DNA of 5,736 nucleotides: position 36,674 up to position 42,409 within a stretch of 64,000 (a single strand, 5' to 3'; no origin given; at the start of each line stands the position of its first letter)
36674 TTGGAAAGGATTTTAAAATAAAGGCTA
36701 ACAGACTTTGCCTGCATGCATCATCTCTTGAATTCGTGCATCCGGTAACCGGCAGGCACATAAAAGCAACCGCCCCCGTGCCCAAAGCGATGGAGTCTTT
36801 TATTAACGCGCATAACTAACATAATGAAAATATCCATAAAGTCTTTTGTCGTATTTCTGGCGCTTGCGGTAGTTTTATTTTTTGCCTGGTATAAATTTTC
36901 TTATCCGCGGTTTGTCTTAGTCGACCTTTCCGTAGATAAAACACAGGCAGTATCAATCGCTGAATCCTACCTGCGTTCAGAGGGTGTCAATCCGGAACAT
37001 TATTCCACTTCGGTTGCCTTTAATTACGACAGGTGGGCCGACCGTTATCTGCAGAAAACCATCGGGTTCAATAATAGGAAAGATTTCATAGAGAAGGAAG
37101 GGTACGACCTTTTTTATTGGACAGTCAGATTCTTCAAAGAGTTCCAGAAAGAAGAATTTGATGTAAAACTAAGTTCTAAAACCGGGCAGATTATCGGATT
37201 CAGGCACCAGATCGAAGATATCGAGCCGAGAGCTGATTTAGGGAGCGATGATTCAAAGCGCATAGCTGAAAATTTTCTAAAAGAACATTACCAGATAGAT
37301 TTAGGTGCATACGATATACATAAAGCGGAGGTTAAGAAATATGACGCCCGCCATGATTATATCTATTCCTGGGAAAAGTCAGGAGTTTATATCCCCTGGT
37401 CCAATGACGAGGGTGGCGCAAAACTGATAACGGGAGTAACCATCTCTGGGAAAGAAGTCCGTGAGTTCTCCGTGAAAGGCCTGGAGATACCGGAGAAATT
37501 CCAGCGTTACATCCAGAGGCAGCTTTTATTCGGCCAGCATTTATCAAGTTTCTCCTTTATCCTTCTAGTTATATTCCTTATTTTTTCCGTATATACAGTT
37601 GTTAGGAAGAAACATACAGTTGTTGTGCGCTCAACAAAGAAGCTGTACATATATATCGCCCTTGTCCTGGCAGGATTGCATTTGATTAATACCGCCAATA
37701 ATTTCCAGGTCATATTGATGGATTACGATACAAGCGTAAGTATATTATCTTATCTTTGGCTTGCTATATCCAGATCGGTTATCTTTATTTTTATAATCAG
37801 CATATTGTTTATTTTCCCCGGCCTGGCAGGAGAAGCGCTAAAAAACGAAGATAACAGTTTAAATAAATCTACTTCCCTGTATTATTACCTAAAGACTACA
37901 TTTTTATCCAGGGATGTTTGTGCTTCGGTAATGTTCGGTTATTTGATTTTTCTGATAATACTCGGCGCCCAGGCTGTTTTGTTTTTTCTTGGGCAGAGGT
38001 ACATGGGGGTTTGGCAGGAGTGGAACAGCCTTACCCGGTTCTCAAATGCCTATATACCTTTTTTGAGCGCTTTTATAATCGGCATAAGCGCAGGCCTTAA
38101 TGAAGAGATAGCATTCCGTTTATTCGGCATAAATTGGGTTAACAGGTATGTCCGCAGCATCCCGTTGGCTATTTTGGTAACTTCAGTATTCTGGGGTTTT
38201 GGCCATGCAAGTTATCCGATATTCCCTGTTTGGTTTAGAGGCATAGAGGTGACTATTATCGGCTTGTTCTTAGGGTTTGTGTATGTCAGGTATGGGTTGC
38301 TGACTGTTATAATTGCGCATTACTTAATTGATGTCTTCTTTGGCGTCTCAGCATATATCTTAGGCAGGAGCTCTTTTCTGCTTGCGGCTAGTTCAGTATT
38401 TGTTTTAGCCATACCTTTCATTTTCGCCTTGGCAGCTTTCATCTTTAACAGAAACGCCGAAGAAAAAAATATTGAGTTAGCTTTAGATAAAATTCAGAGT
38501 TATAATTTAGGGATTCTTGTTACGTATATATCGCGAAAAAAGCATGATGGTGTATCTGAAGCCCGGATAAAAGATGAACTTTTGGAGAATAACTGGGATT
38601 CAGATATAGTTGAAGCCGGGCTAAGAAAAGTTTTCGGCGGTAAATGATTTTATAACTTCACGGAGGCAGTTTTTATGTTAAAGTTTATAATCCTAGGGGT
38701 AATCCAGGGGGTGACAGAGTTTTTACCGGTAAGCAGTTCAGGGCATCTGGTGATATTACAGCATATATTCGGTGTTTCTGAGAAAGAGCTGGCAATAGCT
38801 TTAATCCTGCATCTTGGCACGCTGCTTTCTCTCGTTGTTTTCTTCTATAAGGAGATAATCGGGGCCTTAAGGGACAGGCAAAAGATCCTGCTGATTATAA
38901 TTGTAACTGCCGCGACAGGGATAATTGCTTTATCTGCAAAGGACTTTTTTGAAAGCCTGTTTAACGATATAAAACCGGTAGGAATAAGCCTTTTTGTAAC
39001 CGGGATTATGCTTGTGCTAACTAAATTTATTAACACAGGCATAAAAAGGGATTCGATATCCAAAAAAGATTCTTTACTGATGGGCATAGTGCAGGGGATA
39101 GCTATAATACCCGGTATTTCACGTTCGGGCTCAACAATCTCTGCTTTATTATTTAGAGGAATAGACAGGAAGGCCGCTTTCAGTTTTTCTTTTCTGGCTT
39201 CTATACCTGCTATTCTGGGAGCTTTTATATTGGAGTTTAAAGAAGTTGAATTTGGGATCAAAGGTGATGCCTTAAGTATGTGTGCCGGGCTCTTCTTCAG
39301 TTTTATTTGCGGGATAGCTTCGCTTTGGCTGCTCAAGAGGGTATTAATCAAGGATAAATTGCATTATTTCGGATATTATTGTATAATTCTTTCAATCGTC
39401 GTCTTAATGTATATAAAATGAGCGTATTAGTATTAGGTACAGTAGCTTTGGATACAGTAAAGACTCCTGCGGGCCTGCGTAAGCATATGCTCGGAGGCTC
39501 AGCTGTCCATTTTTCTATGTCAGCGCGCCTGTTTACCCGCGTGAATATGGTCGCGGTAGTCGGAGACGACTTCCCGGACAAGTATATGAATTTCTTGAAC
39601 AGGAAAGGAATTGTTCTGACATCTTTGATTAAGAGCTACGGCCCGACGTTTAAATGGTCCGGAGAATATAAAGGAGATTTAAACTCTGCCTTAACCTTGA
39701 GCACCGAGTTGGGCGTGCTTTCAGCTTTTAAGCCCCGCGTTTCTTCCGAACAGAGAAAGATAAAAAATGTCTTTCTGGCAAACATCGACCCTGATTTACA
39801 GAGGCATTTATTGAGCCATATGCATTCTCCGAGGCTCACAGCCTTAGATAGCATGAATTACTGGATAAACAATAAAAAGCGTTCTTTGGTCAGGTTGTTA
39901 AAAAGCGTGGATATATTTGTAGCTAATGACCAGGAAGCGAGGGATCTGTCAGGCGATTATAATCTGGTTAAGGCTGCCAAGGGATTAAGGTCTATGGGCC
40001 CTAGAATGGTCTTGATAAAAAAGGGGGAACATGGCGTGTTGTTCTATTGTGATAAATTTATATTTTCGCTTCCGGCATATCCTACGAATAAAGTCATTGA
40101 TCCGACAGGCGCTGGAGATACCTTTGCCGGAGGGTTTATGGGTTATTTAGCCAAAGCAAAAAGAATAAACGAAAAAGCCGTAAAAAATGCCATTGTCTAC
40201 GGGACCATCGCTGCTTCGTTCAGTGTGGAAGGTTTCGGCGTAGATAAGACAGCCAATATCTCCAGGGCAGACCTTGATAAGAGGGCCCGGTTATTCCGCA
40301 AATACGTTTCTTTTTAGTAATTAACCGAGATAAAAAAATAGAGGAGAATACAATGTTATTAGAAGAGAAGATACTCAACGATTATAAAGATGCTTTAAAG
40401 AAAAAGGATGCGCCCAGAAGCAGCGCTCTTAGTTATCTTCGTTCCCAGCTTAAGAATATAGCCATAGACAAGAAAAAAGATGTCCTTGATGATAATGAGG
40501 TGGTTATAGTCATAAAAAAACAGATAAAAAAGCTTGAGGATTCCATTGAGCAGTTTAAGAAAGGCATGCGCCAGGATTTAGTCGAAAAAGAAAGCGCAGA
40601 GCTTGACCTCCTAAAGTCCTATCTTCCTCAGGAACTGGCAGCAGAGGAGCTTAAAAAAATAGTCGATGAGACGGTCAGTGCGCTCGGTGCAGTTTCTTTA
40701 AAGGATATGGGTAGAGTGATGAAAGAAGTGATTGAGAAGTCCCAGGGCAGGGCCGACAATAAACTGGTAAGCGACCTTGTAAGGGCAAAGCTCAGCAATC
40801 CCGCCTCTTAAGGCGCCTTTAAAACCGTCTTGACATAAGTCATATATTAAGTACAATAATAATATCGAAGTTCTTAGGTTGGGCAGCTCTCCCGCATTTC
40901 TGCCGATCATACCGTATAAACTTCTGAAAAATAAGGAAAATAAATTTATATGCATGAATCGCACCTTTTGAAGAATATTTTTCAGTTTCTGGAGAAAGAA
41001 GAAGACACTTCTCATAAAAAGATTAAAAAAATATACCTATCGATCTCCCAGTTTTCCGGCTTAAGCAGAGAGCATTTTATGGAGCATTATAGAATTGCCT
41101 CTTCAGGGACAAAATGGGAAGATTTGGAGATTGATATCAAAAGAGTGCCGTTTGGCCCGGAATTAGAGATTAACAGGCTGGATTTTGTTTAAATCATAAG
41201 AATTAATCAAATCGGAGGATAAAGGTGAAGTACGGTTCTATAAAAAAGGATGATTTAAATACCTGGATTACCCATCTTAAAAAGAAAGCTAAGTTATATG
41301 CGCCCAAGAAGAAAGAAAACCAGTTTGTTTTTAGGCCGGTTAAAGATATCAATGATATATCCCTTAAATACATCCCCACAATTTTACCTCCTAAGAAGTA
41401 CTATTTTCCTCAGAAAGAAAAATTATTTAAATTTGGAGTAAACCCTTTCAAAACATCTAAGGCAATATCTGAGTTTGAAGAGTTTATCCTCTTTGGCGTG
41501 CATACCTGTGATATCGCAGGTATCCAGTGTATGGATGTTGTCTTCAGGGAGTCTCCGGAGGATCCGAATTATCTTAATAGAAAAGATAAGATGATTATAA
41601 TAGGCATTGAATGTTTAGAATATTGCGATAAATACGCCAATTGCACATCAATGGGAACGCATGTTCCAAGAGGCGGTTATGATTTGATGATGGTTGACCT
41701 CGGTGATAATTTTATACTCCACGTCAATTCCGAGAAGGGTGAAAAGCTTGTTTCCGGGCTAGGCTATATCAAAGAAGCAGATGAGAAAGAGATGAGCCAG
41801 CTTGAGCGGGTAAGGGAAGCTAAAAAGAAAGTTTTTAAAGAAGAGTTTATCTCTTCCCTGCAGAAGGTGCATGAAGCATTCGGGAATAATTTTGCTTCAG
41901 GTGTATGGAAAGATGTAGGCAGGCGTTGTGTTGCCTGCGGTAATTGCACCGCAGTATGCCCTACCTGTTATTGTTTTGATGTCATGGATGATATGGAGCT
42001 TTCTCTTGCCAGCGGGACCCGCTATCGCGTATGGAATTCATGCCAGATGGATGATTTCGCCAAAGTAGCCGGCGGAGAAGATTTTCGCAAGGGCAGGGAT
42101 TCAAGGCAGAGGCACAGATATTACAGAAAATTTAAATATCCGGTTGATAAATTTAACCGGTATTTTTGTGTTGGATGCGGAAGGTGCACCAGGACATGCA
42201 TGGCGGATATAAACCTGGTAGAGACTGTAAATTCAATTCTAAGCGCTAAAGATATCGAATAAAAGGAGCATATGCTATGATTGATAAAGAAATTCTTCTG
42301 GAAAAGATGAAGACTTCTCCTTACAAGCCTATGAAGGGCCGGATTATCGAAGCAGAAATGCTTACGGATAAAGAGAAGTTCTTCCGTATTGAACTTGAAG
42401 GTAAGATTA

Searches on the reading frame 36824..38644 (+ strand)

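Call 44: search_protein_families(library=pfam, proteins=[window:36824-38644:+], max_evalue=0.0001)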
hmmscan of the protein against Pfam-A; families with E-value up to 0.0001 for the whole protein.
window:36824-38644:+ (607 aa): 2 families
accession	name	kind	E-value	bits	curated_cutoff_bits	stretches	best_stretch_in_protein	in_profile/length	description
PF02517.21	Rce1-like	-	7e-13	49.1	22.4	1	413-504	5-92/93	Type II CAAX prenyl endopeptidase Rce1-like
PF16244.11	DUF4901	-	8.4e-07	29.6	27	1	87-191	24-127/148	YcdB, YcdC repeated domain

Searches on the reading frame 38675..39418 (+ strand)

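Call 44: search_protein_families(library=pfam, proteins=[window:38675-39418:+], max_evalue=0.0001)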
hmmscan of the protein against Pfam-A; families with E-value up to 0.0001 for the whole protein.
window:38675-39418:+ (248 aa): 1 family
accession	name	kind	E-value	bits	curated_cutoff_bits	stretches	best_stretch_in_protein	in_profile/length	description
PF02673.24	BacA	-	1.1e-65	222.3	33.4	1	5-242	2-257/257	Bacitracin resistance protein BacA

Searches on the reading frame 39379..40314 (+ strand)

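Call 44: search_protein_families(library=pfam, proteins=[window:39379-40314:+], max_evalue=0.0001)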
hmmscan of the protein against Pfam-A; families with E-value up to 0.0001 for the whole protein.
window:39379-40314:+ (312 aa): 2 families
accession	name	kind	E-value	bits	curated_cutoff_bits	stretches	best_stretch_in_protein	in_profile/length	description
PF00294.29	PfkB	-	1.6e-24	87.2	25.8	1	29-289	27-296/302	pfkB family carbohydrate kinase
PF08543.17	Phos_pyr_kin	-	9e-07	28.9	27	1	170-279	112-232/246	Phosphomethylpyrimidine kinase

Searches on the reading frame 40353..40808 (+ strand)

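Call 44: search_protein_families(library=pfam, proteins=[window:40353-40808:+], max_evalue=0.0001)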
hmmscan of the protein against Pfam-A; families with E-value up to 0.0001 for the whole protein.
window:40353-40808:+ (152 aa): 1 family
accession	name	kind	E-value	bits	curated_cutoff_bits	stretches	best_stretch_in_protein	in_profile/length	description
PF09424.15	YqeY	-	1.2e-43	149.1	27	1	5-147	2-143/143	Yqey-like protein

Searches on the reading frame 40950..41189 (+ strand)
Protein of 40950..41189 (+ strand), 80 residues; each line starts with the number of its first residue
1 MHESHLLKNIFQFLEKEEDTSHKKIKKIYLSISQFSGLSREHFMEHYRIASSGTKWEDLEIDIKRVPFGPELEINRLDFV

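Call 74: search_protein_families(library=pfam, proteins=[window:40950-41189:+], max_evalue=0.0001)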
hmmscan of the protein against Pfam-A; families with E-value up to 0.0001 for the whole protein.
window:40950-41189:+ (80 aa): 1 family
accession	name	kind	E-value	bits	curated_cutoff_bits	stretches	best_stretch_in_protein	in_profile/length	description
PF01155.25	HypA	-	2.7e-09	37.5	28.9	1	1-67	1-68/112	Hydrogenase/urease nickel incorporation, metallochaperone, hypA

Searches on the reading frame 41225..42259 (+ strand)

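Call 44: search_protein_families(library=pfam, proteins=[window:41225-42259:+], max_evalue=0.0001)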
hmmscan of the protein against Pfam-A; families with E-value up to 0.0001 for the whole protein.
window:41225-42259:+ (345 aa): 5 families
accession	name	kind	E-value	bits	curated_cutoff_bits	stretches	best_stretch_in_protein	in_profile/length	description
PF17179.9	Fer4_22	-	2.9e-31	108.6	27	1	234-329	1-95/95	4Fe-4S dicluster domain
PF12838.12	Fer4_7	-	1.1e-06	29.4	27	0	230-247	33-50/52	4Fe-4S dicluster domain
PF12797.12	Fer4_2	-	1.6e-06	28.1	24.5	0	308-326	3-21/22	4Fe-4S binding domain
PF13237.11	Fer4_10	-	6.2e-06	26.5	25.5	1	233-325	7-52/53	4Fe-4S dicluster domain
PF13187.11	Fer4_9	-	3.1e-05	24.3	27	0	227-247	34-49/52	4Fe-4S dicluster domain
